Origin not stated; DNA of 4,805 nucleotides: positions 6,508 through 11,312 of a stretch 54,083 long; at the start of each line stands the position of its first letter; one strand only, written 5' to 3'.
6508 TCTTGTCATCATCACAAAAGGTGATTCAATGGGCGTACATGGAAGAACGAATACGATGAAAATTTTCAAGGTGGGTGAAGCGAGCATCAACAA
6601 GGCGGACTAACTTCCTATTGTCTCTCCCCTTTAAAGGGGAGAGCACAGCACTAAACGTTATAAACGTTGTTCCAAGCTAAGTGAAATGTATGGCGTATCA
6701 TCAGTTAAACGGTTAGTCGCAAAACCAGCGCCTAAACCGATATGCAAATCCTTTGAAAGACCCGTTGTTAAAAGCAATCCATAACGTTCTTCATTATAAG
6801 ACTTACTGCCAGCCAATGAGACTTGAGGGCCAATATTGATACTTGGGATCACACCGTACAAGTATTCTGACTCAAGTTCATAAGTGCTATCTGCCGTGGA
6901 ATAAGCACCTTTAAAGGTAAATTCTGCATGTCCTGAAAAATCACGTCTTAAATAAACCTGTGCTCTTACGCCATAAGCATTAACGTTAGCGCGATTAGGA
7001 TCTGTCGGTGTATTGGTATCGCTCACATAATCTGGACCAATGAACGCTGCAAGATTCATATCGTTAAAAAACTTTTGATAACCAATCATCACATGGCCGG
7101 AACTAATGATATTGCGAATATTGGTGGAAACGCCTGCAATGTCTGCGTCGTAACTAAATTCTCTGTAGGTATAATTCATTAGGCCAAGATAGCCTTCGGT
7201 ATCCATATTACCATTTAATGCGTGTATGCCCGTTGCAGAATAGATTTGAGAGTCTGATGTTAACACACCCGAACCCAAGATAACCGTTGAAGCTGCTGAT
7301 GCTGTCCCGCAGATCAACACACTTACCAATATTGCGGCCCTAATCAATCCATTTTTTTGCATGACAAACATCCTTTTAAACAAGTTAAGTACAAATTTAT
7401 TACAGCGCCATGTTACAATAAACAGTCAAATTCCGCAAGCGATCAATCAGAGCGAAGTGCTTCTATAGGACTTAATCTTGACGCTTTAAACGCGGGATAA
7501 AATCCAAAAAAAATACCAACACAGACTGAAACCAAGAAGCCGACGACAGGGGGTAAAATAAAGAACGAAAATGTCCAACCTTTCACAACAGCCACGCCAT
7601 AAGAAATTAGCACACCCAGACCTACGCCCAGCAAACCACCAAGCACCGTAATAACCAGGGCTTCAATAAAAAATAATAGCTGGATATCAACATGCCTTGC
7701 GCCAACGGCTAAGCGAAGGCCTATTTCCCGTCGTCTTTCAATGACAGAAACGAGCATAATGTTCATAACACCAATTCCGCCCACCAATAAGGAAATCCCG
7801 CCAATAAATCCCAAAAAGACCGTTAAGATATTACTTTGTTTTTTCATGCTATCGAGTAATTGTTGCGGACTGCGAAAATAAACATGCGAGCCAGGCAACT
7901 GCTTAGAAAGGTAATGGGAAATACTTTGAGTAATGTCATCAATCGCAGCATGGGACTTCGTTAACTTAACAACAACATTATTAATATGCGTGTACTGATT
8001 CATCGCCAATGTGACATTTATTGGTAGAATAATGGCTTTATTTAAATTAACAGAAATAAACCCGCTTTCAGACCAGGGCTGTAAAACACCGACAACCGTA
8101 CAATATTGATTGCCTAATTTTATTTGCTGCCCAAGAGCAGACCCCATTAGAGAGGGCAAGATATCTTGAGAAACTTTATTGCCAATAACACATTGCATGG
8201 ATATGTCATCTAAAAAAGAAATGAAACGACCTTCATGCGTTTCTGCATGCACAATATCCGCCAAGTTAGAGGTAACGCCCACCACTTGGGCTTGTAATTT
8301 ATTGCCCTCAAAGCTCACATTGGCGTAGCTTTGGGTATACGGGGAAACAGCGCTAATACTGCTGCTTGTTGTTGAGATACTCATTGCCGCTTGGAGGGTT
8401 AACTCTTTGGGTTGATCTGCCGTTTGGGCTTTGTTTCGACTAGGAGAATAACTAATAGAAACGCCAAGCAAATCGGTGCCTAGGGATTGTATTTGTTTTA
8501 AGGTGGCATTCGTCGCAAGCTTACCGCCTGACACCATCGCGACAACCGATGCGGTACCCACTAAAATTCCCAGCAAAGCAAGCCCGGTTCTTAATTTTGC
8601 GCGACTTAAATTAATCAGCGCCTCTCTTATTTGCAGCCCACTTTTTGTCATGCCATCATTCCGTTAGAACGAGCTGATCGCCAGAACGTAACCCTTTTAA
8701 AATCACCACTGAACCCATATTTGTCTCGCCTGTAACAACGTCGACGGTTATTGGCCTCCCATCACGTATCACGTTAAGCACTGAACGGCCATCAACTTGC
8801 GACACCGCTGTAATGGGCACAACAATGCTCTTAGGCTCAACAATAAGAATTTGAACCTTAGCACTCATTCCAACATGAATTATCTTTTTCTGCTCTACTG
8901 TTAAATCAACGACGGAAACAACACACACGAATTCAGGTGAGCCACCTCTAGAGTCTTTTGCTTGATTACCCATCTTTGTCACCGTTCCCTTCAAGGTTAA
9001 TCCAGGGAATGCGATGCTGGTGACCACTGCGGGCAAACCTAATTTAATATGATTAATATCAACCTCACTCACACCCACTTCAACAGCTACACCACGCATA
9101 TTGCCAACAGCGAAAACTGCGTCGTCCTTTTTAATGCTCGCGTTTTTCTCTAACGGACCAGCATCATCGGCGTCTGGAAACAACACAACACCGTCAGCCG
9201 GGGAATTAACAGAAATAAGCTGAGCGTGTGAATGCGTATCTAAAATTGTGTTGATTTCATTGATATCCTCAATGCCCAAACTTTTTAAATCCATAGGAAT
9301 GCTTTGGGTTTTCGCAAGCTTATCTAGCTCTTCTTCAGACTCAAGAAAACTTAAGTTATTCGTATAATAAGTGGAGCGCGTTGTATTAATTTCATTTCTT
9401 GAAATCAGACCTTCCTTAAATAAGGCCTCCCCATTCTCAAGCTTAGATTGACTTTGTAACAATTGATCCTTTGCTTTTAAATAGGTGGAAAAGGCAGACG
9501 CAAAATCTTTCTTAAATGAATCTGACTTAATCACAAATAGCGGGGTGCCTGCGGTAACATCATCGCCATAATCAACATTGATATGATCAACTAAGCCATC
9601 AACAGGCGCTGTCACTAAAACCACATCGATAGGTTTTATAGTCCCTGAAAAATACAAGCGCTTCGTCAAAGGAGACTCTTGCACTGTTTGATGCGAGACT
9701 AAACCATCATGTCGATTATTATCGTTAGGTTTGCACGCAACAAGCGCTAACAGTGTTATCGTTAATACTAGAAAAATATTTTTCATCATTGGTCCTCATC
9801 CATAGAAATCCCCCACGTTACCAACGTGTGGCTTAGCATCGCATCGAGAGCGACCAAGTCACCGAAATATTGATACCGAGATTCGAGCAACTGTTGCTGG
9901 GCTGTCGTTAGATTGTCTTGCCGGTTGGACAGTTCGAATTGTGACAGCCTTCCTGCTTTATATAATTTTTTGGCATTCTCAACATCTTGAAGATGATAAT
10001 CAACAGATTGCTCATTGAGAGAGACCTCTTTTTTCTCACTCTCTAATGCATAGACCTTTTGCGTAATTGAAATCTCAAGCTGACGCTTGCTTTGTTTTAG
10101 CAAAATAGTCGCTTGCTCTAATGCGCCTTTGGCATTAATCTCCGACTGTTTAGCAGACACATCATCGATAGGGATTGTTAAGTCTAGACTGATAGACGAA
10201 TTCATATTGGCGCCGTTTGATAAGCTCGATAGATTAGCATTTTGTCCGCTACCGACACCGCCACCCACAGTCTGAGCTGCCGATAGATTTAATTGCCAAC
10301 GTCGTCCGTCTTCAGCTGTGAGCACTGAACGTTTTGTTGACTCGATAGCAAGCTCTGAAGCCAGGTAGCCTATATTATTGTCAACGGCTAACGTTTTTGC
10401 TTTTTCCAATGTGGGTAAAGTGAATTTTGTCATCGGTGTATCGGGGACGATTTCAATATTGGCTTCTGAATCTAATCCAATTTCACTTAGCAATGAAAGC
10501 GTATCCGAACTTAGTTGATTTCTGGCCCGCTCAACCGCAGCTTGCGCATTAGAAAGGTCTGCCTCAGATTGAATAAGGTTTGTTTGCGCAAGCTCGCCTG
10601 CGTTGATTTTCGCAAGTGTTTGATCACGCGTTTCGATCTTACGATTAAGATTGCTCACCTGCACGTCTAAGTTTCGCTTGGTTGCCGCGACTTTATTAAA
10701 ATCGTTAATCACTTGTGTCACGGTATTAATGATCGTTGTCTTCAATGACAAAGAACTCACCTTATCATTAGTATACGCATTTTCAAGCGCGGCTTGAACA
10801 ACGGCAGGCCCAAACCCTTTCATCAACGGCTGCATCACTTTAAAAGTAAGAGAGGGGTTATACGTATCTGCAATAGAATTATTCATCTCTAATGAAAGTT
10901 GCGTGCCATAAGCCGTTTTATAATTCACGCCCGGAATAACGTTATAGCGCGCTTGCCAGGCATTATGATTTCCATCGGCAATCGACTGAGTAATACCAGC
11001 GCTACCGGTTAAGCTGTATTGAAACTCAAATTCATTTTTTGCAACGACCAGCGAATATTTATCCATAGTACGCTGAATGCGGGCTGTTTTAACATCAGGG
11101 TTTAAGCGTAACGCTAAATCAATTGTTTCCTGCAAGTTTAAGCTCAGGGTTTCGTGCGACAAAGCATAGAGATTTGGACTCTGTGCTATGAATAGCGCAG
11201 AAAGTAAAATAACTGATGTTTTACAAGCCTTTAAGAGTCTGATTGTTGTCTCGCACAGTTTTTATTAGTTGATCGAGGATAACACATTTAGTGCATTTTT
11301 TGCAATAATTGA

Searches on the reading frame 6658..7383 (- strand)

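Call 9: search_protein_families(library=pfam, proteins=[window:6658-7383:-], max_evalue=0.01)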
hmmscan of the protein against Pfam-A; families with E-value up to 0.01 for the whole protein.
window:6658-7383:- (241 aa): 1 family
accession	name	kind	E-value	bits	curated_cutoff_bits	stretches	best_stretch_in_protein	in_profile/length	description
PF17036.11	CBP_BcsS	-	1.7e-21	77.3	24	1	41-238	8-204/207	Cellulose biosynthesis protein BcsS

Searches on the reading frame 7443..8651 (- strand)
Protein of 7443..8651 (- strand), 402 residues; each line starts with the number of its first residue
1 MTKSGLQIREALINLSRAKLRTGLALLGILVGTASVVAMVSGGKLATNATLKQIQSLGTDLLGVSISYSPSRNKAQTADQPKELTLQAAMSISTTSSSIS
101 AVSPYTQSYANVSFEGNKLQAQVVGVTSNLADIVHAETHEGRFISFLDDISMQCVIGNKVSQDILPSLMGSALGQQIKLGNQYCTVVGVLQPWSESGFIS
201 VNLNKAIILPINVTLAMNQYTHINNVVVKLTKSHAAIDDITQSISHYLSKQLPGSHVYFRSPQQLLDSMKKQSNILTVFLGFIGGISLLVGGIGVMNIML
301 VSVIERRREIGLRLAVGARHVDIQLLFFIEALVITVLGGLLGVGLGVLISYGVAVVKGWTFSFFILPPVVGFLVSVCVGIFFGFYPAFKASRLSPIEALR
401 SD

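Call 61: search_protein_families(library=pfam, proteins=[window:7443-8651:-], max_evalue=0.0001)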
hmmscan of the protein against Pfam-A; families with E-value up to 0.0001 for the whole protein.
window:7443-8651:- (402 aa): 2 families
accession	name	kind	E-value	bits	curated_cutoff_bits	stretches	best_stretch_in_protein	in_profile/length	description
PF12704.14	MacB_PCD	-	7.2e-28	98.7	27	1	22-244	1-204/207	MacB-like periplasmic core domain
PF02687.27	FtsX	-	2.9e-17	63.3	25.5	1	282-395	2-120/120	FtsX-like permease C-terminal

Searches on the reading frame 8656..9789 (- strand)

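Call 61: search_protein_families(library=pfam, proteins=[window:8656-9789:-], max_evalue=0.0001)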
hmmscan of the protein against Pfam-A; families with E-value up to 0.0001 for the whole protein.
window:8656-9789:- (377 aa): 2 families
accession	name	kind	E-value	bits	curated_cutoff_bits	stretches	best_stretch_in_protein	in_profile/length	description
PF16576.10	HlyD_D23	-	8.2e-16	58.4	30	1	55-275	18-186/214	Barrel-sandwich domain of CusB or HlyD membrane-fusion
PF13437.12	HlyD_3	-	1.2e-11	45.7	22.2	1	194-287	2-89/106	HlyD family secretion protein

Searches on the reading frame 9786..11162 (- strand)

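Call 61: search_protein_families(library=pfam, proteins=[window:9786-11162:-], max_evalue=0.0001)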
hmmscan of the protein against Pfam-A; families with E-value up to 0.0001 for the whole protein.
window:9786-11162:- (458 aa): 1 family
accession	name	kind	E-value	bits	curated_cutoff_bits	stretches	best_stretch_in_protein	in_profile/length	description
PF02321.23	OEP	-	2.6e-28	99.5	22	2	252-441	1-184/187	Outer membrane efflux protein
